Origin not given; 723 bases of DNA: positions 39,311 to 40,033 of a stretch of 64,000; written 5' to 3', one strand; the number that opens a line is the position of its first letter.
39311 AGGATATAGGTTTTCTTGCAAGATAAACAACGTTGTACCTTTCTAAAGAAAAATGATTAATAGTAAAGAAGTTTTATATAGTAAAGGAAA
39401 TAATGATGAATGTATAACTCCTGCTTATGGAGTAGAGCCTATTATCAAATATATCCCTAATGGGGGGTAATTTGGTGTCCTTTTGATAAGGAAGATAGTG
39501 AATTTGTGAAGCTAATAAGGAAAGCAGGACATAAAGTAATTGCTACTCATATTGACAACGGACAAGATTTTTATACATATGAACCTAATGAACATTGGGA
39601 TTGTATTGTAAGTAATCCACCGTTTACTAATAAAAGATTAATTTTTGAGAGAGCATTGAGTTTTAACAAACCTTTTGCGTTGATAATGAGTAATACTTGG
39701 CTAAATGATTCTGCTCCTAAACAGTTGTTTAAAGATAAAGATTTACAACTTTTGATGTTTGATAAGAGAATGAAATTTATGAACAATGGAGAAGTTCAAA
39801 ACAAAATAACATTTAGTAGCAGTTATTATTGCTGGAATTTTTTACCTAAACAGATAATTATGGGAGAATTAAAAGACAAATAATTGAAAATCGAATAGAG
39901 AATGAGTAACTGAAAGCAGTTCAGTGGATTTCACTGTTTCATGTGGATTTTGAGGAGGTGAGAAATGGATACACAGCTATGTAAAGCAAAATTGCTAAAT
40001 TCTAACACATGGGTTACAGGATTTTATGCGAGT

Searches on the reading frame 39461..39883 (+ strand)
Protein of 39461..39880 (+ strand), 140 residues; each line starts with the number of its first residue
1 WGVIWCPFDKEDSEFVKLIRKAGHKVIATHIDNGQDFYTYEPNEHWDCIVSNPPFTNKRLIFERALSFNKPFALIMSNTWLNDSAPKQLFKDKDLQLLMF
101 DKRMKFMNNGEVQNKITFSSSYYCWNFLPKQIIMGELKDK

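Call 25: find_encoding_contigs(protein=window:39506-39883:+, flank=3000, max_places=10)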
Protein window:39506-39883:+ (125 aa): 24 contigs read that carry it; 9 places shown.
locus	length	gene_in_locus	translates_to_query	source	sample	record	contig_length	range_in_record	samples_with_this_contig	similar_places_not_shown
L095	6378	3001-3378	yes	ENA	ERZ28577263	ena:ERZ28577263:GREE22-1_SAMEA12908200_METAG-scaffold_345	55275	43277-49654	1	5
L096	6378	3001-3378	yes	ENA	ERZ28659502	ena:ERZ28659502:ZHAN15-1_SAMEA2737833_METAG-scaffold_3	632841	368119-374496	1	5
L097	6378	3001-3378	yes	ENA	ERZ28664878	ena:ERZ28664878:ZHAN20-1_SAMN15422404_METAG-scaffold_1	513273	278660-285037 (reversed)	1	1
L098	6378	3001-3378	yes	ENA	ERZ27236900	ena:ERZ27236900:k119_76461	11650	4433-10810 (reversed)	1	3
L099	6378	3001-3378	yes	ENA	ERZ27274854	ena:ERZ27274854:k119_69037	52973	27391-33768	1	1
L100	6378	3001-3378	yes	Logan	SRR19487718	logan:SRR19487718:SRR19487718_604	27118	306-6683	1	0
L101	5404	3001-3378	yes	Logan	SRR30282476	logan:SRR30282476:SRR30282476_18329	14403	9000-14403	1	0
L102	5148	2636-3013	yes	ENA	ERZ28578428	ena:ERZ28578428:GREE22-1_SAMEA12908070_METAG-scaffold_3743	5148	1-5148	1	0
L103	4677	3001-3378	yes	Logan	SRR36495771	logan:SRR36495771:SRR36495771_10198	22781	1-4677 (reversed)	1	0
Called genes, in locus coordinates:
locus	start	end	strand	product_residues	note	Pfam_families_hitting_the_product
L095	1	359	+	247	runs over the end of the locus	-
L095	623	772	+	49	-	-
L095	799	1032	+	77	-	-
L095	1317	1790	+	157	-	-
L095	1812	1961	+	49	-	-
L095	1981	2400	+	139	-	PF07866:DUF1653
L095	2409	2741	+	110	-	PF00717:Peptidase_S24 (weak)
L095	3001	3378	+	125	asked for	-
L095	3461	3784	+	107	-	-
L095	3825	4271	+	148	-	-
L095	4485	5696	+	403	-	-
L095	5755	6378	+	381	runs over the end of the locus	PF13479:AAA_24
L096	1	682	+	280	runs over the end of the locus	PF04446:Thg1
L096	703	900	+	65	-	-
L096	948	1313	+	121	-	-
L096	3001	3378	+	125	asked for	-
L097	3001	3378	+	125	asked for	-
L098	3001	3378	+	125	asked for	-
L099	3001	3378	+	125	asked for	-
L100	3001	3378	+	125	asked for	-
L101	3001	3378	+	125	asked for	-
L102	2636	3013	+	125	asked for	-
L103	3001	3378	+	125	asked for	-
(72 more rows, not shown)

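Call 33: list_cluster_members(proteins=[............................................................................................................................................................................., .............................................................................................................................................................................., P0001, window:39506-39883:+, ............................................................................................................, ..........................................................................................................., P0147])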
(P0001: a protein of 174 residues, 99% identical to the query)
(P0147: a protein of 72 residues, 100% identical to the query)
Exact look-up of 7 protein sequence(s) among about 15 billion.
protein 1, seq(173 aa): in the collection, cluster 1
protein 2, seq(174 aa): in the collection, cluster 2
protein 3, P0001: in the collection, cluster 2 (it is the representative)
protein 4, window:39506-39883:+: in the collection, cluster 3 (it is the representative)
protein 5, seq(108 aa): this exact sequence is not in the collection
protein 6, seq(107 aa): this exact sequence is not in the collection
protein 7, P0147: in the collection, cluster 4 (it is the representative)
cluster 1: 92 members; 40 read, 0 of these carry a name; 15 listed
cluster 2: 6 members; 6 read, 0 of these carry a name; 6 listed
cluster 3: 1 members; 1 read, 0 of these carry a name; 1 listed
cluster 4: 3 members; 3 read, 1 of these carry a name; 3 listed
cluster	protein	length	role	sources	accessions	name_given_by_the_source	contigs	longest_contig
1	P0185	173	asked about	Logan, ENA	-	-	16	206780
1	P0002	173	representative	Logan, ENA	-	-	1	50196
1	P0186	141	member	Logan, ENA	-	-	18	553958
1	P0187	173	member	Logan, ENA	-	-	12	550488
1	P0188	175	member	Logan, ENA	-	-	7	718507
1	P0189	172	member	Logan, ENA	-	-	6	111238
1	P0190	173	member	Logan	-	-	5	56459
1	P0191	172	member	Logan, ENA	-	-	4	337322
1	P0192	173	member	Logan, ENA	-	-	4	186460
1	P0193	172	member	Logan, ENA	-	-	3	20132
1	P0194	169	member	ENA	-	-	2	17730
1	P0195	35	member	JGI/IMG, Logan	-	-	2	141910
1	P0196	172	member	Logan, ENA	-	-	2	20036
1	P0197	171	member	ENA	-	-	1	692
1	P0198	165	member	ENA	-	-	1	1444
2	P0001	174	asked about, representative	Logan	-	-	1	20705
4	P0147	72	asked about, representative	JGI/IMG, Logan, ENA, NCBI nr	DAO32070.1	hypothetical protein | MAG TPA: Protein of unknown function (DUF2856) [Caudoviricetes sp.]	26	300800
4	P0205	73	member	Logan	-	-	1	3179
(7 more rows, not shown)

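Call 35: find_encoding_contigs(protein=P0185, flank=3000, max_places=10)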
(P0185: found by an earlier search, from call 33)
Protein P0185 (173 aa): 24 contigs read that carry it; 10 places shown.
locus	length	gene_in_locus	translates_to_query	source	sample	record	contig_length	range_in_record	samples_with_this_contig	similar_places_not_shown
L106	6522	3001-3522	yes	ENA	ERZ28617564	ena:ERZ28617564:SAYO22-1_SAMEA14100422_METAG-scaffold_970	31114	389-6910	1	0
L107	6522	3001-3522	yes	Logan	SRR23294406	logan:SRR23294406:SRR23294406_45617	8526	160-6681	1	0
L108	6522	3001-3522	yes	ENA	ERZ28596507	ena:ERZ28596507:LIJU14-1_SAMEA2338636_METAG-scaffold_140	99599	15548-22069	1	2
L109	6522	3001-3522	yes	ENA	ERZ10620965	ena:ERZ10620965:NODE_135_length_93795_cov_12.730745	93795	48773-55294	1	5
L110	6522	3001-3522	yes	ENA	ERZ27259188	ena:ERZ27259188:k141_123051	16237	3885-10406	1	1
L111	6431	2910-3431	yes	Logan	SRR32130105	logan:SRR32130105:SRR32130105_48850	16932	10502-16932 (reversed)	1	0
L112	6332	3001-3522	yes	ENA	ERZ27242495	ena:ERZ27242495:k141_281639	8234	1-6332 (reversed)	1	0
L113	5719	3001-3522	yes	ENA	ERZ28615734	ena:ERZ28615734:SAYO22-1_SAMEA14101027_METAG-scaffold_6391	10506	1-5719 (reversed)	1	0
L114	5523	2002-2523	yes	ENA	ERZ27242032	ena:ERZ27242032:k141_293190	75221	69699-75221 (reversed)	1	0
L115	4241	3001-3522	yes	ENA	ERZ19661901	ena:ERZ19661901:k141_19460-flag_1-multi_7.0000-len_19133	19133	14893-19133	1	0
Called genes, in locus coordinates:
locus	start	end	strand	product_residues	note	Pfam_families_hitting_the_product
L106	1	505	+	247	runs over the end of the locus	-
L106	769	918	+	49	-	-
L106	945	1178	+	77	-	-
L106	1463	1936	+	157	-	-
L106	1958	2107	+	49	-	-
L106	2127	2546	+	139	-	PF07866:DUF1653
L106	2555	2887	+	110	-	PF00717:Peptidase_S24 (weak)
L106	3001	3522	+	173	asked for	-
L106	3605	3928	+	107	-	-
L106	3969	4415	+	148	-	-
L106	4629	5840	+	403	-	-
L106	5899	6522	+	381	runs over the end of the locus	PF13479:AAA_24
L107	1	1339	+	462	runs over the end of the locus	PF07282:Cas12f1-like_TNB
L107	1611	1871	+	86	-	PF19791:DUF6275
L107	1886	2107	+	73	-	-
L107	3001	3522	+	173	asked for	-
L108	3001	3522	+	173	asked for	-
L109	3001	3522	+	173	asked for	-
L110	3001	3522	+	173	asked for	-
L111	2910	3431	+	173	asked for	-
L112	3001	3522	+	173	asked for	-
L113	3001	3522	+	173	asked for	-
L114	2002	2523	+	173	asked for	-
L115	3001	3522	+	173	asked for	-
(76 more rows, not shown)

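Call 36: find_encoding_contigs(protein=P0186, flank=3000, max_places=10)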
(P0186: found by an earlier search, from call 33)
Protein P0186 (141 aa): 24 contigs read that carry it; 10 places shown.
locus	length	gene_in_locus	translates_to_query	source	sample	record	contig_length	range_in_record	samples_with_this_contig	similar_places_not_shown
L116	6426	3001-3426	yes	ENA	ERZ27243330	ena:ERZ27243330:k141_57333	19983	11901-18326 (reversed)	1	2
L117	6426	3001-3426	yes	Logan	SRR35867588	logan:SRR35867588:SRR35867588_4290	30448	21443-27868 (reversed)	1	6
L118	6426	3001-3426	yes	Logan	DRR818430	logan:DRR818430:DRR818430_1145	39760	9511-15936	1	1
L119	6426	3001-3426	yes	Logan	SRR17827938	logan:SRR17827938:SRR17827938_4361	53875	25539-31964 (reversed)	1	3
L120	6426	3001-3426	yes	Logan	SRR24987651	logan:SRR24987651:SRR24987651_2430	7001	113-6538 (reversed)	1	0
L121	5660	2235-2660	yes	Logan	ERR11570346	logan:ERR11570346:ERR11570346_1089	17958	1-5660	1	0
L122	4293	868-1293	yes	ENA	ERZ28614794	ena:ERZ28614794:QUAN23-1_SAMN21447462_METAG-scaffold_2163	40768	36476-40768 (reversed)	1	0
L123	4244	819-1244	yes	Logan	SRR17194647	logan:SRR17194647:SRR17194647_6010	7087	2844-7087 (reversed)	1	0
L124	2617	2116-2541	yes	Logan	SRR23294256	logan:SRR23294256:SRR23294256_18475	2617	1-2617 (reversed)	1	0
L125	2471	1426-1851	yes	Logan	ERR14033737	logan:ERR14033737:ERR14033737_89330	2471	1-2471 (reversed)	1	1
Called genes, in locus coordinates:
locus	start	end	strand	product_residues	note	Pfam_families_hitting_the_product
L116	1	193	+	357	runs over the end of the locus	PF14284:PcfJ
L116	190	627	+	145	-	-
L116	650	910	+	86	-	PF19791:DUF6275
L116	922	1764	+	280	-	PF04446:Thg1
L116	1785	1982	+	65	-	-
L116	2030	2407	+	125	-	-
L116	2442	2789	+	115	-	-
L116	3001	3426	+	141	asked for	-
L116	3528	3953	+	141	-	PF07866:DUF1653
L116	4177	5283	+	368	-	-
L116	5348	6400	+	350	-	PF13479:AAA_24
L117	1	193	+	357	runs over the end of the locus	PF14284:PcfJ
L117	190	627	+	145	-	-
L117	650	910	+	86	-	PF19791:DUF6275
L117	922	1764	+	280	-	PF04446:Thg1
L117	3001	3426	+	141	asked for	-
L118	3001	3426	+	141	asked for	-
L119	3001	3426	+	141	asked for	-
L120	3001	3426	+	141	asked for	-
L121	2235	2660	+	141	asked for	-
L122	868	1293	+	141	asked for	-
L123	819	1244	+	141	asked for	-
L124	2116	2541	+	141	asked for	-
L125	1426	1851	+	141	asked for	-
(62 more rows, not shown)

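Call 48: search_protein_families(library=ncbifam, proteins=[P0185], max_evalue=1)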
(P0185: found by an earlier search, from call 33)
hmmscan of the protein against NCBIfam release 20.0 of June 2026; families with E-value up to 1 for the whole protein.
P0185 (173 aa): 1 family
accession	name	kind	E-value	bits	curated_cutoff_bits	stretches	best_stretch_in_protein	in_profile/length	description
TIGR03534.1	RF_mod_PrmC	equivalog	0.13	11.7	199.1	1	68-92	146-170/253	peptide chain release factor N(5)-glutamine methyltransferase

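Call 57: find_related_loci(query=P0185, collection=genome_contigs, flank=3000)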
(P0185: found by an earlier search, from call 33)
Query P0185 (173 aa) in genome_contigs; peptide patterns used: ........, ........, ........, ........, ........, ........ (x = any residue, [..] = any of these).
71 stretches matched a pattern; 51 encode a relative of the query (tblastn E <= 1e-3); 51 distinct loci.
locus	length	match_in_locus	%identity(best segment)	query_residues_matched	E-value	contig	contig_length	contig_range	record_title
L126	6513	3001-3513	83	1-171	1e-94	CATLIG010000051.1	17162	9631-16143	MAG TPA_asm: uncultured Clostridia bacterium isolate MGG03684_1680015463 genome assembly, contig: ERR2844016_6010, whole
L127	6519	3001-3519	78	1-173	3e-93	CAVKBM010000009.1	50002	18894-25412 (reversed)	Bacteroidaceae bacterium isolate H07658-L1_cleanbin_000006 genome assembly, contig: Spades_H07658-L1_contig_142, whole g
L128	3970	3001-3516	78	1-172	2e-92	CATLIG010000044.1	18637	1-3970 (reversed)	MAG TPA_asm: uncultured Clostridia bacterium isolate MGG03684_1680015463 genome assembly, contig: ERR2844016_5487, whole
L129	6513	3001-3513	77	2-172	2e-90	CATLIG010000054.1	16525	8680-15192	MAG TPA_asm: uncultured Clostridia bacterium isolate MGG03684_1680015463 genome assembly, contig: ERR2844016_6230, whole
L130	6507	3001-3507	77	2-170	4e-89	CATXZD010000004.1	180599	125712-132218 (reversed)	MAG TPA_asm: uncultured Ruminococcus sp. isolate ERR9578324_bin.6_MetaWRAP_v1.3_MAG genome assembly, contig: ERZ18533973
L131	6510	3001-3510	74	2-172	8e-88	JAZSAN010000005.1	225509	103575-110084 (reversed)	MAG: Acutalibacteraceae bacterium isolate T1900044936_TS20190402.MAGScoT_cleanbin_000004 SGB_3442_k141_399160, whole gen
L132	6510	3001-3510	75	1-170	1e-87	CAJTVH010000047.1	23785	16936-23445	MAG TPA_asm: uncultured Clostridia bacterium isolate MGBC114079 genome assembly, contig: MGBC114079.47, whole genome sho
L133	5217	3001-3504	75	2-170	3e-87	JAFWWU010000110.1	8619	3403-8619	MAG: Ruminococcus sp. isolate RGIG6142 Sheep_Rectum-1__c676363, whole genome shotgun sequence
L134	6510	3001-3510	76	2-171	2e-87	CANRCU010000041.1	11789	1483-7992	MAG: uncultured Clostridia bacterium isolate Lapin-026__bin61 genome assembly, contig: Lapin-026__NODE_6765_length_11789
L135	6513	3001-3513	75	1-173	9e-87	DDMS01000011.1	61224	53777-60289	MAG TPA_asm: Flavobacteriaceae bacterium UBA2540 UBA2540_contig_341, whole genome shotgun sequence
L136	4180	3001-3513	76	2-173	7e-86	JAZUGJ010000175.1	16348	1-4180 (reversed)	MAG: Paludibacteraceae bacterium isolate T1900045285_TH20190055.MAGScoT_cleanbin_000082 SGB_5991_k141_995206, whole geno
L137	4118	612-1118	73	2-172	3e-85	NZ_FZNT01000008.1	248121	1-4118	Lutibacter agarilyticus strain DSM 29150, whole genome shotgun sequence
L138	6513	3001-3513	73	1-173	1e-83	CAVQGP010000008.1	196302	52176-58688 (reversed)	MAG: uncultured Flavobacteriaceae bacterium isolate MFD09779.bin.2.71 genome assembly, contig: contig_85303, whole genom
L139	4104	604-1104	72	2-170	2e-83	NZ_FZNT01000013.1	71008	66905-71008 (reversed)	Lutibacter agarilyticus strain DSM 29150, whole genome shotgun sequence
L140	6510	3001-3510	73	2-173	4e-83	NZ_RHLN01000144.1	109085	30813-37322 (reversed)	Lutibacter sp. HS1-25 jcf7180000045019, whole genome shotgun sequence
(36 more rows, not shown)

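Call 68: search_dna_similar(query=P0185, collection=phages, mode=protein, max_rows=25)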
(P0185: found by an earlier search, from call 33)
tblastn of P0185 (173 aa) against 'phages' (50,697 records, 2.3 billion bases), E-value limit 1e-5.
Records with a match: 76; places in all: 76; records where one place covers at least 80% of the query: 26.
Best place of each record, by identity: 60-80% 6; <60% 70.
By first word of the organism name: Campylobacter 36; Listeria 12; Prochlorococcus 6; Thermus 6; Streptococcus 4; Fusobacterium 4; Flavobacterium 2; Podophage 2; Bacteriophage 1; Enterocloster 1; and 2 more.
By host as written in the record: Campylobacter jejuni NCTC12662 13; Campylobacter jejuni 11; Listeria monocytogenes 10; - 8; Campylobacter jejuni subsp. jejuni 3; Prochlorococcus sp. MIT9515 2; Prochlorococcus sp. NATL1A 2; Thermus thermophilus HB8 2; and 18 more.
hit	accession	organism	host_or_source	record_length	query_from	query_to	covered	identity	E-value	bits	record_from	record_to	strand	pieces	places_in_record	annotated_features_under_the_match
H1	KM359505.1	Prochlorococcus phage P-TIM68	Prochlorococcus sp. MIT9515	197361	2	170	98%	70.6%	2e-62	213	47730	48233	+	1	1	hypothetical protein (x2)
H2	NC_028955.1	Prochlorococcus phage P-TIM68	Prochlorococcus sp. MIT9515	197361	2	170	98%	70.6%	2e-62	213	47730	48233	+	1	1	DNA methyltransferase | hypothetical protein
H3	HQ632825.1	Prochlorococcus phage P-SSM5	Prochlorococcus marinus NATL2A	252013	2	170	98%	67.6%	5e-60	206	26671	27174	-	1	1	hypothetical protein (x2)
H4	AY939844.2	Prochlorococcus phage P-SSM2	Prochlorococcus sp. NATL1A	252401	2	170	98%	67.6%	5e-60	206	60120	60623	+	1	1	hypothetical protein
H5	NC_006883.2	Prochlorococcus phage P-SSM2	Prochlorococcus sp. NATL1A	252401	2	170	98%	67.6%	5e-60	206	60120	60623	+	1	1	DNA methyltransferase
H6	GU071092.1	Prochlorococcus phage P-SSM2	-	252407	2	170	98%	67.6%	5e-60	206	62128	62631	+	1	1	conserved hypothetical protein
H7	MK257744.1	Thermus phage YS40_Isch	Thermus thermophilus HB8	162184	11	171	93%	46.6%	2e-36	138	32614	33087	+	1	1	sugar-phospahte nucleotidyltransferase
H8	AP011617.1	Thermus phage TMA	Thermus thermophilus HB27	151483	11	171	93%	46.0%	6e-35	134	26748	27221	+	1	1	sugar-phospahte nucleotidyltransferase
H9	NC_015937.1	Thermus phage TMA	Thermus thermophilus HB27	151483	11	171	93%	46.0%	6e-35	134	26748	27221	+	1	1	DNA methyltransferase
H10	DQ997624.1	Thermus phage phiYS40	-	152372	11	171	93%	45.3%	2e-34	132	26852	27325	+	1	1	sugar-phospahte nucleotidyltransferase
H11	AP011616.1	Thermus phage phiYS40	Thermus thermophilus HB8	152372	11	171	93%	45.3%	2e-34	132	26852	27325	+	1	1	sugar-phospahte nucleotidyltransferase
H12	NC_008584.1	Thermus phage phiYS40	-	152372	11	171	93%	45.3%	2e-34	132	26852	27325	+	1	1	DNA methyltransferase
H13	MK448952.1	Streptococcus phage Javan472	Streptococcus pyogenes ERR448936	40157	4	165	94%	41.8%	5e-26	108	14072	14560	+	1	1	hypothetical protein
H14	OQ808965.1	Fusobacterium phage vB_FnuS_FNU3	Fusobacterium nucleatum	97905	2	167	96%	40.4%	1e-29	119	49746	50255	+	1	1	putative DNA N-6-adenine-methyltransferase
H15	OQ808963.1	Fusobacterium phage vB_FnuS_FNU2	Fusobacterium nucleatum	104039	2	167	96%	40.4%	1e-29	119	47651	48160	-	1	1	putative tRNA (adenine-N(6)-)-methyltransferase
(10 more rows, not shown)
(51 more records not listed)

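Call 79: find_encoding_contigs(protein=P0205, flank=1500, max_places=4)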
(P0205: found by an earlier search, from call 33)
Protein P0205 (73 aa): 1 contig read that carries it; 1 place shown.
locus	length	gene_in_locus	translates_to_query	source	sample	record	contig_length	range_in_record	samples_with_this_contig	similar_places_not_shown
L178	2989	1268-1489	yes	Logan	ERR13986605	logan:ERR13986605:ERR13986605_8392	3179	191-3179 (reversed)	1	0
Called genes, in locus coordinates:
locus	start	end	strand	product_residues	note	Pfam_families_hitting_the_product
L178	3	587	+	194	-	?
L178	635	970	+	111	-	-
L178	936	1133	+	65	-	-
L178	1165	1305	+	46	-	-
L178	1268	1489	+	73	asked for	-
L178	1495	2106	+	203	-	-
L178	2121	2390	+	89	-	-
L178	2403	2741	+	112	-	-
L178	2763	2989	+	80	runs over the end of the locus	-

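Call 83: list_cluster_members(proteins=[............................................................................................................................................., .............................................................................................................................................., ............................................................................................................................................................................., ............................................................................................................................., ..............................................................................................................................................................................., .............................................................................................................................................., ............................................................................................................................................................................, window:39461-39880:+, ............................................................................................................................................, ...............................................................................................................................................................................])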
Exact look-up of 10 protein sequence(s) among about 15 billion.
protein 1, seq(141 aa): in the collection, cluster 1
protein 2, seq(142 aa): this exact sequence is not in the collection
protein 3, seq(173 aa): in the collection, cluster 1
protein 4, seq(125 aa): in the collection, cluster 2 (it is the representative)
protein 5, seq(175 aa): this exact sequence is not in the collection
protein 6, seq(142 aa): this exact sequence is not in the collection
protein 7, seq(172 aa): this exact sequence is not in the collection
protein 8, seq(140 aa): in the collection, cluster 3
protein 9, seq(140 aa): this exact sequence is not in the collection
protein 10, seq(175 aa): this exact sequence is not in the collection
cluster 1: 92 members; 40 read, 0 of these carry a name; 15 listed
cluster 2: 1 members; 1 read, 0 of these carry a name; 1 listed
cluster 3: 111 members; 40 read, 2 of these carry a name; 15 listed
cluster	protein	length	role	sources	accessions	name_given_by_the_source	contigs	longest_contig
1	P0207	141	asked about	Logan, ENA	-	-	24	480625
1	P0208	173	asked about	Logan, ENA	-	-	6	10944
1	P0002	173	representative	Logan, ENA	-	-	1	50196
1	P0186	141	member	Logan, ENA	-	-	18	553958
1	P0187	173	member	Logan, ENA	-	-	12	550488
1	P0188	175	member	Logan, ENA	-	-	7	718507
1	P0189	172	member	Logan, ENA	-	-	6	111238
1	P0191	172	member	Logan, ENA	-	-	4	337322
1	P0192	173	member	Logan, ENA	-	-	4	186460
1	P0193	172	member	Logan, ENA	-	-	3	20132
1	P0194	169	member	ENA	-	-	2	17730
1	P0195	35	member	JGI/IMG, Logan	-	-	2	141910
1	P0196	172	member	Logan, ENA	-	-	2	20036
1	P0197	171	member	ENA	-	-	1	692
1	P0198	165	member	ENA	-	-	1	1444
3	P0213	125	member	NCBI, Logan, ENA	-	-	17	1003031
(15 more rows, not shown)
